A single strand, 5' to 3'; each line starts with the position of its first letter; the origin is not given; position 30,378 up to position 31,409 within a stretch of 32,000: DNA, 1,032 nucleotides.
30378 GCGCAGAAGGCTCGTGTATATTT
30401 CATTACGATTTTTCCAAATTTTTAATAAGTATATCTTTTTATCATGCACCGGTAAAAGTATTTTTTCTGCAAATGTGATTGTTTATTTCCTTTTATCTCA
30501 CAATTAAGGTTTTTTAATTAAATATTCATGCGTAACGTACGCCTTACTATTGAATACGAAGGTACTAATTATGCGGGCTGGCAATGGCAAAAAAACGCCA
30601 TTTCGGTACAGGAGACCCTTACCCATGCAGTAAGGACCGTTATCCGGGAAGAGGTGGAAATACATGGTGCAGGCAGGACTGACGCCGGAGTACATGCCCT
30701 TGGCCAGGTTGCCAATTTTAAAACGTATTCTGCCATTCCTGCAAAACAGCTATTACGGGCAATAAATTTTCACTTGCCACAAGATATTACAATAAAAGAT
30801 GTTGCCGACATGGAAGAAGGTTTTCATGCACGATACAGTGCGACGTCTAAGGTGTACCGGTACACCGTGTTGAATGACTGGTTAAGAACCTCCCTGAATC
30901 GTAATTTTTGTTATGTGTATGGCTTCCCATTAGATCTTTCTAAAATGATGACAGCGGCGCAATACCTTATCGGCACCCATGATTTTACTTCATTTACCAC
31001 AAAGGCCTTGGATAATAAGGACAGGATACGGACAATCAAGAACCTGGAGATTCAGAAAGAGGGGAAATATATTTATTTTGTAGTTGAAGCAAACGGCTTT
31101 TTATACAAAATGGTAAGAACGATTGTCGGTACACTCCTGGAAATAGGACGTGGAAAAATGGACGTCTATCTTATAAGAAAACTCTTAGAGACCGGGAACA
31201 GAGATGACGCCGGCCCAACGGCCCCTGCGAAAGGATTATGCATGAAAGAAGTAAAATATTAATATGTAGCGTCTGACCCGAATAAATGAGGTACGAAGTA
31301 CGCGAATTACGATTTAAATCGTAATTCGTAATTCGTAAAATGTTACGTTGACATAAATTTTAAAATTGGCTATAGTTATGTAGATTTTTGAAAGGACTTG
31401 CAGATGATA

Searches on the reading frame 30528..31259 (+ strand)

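Call 9: search_protein_families(library=pfam, proteins=[window:30528-31259:+], max_evalue=0.001)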
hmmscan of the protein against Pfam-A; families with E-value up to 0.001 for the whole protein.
window:30528-31259:+ (244 aa): 1 family
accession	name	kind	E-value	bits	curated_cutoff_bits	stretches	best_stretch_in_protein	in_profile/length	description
PF01416.25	PseudoU_synth_1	-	5.5e-44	149.5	23.3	2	143-244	1-107/108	tRNA pseudouridine synthase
